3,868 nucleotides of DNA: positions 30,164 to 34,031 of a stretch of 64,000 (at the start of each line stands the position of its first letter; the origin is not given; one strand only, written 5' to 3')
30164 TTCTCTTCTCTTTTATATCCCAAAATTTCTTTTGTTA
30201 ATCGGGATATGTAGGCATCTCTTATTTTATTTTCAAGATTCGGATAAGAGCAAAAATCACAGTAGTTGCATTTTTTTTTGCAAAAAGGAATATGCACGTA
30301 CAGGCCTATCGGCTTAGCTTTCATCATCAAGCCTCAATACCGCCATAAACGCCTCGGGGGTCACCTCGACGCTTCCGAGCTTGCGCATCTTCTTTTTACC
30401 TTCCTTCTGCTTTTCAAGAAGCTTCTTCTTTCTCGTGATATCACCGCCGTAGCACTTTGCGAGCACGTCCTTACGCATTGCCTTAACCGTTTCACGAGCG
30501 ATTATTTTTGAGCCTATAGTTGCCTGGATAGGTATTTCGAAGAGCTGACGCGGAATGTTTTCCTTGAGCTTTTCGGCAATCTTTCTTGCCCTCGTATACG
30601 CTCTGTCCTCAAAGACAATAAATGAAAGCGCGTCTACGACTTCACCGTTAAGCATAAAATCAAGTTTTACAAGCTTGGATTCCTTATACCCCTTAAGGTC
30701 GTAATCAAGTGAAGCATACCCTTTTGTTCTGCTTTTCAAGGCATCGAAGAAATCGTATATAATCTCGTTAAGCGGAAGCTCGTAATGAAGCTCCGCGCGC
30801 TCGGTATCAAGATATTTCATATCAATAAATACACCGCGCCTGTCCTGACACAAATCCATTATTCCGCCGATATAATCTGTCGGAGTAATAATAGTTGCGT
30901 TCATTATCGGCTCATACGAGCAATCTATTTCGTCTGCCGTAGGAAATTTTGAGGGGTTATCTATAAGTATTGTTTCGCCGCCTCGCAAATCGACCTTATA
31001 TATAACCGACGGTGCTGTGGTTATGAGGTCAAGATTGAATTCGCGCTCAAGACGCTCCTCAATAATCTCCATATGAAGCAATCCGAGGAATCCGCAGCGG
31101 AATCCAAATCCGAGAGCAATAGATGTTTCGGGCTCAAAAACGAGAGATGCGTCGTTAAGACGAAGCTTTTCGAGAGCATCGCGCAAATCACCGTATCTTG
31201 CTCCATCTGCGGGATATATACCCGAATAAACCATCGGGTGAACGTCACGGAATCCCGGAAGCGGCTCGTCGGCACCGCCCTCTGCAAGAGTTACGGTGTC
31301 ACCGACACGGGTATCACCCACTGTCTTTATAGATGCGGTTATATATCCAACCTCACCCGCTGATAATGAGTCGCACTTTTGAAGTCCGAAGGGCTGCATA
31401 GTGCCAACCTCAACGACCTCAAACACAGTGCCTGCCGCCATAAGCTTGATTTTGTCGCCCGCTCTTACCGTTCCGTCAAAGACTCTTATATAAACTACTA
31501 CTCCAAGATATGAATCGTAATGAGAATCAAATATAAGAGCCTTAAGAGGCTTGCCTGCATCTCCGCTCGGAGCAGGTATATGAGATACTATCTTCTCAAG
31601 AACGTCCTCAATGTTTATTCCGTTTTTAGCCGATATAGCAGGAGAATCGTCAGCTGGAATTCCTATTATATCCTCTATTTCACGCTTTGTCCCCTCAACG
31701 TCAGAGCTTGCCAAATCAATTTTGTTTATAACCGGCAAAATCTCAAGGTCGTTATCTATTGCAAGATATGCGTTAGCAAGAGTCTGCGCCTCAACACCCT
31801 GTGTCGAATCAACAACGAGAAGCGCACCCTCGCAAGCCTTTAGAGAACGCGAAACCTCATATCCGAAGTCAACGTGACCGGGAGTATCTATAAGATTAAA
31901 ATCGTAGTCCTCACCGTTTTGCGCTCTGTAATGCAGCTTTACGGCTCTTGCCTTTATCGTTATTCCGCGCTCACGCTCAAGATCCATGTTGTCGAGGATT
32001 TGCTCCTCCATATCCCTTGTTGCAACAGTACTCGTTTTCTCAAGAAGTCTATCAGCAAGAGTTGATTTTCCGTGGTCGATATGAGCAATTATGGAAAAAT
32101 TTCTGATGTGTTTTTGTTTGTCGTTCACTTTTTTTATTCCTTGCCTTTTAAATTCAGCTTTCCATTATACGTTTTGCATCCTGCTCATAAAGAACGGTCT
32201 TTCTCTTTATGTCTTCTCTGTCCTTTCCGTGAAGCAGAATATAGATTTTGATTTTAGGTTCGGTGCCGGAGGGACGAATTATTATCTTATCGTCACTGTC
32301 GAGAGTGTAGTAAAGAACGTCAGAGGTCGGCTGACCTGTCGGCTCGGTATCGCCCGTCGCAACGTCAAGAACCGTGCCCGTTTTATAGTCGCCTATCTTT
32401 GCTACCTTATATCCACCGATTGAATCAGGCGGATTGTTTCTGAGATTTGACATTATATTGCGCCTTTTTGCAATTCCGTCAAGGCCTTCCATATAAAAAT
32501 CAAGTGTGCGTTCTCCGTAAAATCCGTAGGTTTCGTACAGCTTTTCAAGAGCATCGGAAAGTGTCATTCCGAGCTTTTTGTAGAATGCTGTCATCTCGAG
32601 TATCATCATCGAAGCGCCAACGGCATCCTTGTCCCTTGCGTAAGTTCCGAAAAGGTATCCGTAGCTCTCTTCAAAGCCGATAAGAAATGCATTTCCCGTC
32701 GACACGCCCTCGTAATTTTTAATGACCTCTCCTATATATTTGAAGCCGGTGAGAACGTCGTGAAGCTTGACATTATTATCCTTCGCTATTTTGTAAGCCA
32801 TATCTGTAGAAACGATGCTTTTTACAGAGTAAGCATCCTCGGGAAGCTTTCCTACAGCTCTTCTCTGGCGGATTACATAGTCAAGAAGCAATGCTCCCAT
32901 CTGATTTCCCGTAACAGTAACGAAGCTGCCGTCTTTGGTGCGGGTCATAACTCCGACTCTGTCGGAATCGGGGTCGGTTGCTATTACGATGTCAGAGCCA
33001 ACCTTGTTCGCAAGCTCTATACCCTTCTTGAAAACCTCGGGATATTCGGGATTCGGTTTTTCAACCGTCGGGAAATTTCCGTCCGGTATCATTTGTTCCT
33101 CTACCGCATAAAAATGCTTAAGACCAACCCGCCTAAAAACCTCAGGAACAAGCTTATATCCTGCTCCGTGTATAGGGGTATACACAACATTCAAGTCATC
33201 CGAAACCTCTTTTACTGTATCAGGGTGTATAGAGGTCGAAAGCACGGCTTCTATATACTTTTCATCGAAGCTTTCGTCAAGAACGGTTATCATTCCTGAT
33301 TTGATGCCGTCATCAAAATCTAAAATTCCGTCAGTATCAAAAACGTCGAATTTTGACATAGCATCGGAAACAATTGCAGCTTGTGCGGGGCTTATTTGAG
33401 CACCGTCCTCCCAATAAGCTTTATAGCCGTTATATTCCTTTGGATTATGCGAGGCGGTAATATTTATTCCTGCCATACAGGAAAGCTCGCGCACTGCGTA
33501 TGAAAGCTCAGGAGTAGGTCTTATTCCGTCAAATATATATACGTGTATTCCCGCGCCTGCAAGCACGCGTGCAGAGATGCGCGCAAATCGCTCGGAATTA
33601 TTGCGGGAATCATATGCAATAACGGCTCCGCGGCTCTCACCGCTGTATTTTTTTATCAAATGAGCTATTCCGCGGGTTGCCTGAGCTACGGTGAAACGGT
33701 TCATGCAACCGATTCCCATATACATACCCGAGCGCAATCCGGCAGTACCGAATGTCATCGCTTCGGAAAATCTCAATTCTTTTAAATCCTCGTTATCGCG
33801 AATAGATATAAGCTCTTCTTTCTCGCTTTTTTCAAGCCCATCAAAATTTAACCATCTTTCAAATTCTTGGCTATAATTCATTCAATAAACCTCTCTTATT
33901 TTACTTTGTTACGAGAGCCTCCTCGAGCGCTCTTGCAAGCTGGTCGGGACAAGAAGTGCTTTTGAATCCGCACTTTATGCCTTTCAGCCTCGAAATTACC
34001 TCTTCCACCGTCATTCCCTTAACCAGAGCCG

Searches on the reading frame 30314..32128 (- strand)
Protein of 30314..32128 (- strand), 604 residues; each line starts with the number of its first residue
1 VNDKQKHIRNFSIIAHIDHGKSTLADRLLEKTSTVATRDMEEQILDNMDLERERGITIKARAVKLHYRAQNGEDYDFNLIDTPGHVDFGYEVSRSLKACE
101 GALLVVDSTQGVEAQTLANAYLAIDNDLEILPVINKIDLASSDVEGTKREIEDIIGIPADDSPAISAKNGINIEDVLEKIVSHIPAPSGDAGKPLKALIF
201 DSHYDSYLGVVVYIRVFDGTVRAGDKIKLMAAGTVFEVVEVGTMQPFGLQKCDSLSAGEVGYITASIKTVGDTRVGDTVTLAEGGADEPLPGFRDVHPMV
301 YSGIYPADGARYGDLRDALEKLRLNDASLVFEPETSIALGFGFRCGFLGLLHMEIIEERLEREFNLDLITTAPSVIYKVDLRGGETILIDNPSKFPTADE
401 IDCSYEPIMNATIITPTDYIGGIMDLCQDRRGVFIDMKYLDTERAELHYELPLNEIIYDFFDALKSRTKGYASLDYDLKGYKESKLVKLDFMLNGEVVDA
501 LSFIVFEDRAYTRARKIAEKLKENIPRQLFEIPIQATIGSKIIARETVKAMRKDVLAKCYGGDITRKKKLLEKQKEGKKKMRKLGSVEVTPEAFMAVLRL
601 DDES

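Call 51: search_protein_families(library=pfam, proteins=[window:30314-32128:-], max_evalue=0.00001)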
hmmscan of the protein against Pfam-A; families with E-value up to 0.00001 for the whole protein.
window:30314-32128:- (604 aa): 6 families
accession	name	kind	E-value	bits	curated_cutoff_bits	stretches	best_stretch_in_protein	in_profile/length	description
PF00009.33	GTP_EFTU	-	3.1e-53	180.6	26.5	1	6-185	1-187/188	Elongation factor Tu GTP binding domain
PF06421.17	LepA_C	-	4.9e-49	165.4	29.7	1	493-599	1-107/107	GTP-binding protein LepA C-terminus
PF00679.30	EFG_C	-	4.6e-24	84.7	27.9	1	405-489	3-86/89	Elongation factor G C-terminus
PF03144.31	GTP_EFTU_D2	-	8.4e-12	45.8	30.3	1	209-280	1-73/73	Elongation factor Tu domain 2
PF22042.2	EF-G_D2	-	5.3e-06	26.9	27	1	194-280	1-82/84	Elongation factor G domain 2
PF01926.29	MMR_HSR1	-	8.6e-06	26.3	21.9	0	18-136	9-113/113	50S ribosome-binding GTPase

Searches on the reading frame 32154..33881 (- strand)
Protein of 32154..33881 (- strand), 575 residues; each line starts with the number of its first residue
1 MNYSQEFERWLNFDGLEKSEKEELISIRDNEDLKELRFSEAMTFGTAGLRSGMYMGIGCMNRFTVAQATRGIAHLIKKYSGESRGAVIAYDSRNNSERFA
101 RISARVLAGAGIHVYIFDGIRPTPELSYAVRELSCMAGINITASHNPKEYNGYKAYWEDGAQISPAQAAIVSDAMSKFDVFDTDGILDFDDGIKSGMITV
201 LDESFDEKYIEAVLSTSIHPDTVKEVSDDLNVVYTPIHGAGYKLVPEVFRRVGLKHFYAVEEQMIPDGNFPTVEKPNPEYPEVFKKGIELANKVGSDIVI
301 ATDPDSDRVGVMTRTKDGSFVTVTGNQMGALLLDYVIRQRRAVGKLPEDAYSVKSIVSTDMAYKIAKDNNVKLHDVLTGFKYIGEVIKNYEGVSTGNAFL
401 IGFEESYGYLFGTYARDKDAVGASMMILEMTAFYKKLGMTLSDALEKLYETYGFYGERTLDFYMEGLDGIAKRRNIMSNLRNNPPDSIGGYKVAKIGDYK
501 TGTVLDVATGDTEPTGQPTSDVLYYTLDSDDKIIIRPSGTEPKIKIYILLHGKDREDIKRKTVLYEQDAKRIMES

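Call 71: search_protein_families(library=padloc, proteins=[window:32154-33881:-], max_evalue=0.00001)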
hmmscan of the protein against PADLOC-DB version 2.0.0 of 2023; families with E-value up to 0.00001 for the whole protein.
window:32154-33881:- (575 aa): 0 families

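Call 72: search_protein_families(library=pfam, proteins=[window:32154-33881:-], max_evalue=0.00001)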
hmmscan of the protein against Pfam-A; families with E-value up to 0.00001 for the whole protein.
window:32154-33881:- (575 aa): 3 families
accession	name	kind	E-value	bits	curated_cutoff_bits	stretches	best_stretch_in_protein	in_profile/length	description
PF02878.22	PGM_PMM_I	-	1.3e-35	122.5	22.5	1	42-176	2-132/138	Phosphoglucomutase/phosphomannomutase, alpha/beta/alpha domain I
PF02879.22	PGM_PMM_II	-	3.5e-25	89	29.3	1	208-314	2-101/103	Phosphoglucomutase/phosphomannomutase, alpha/beta/alpha domain II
PF02880.22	PGM_PMM_III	-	9.9e-21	74.5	20.7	1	325-452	2-115/115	Phosphoglucomutase/phosphomannomutase, alpha/beta/alpha domain III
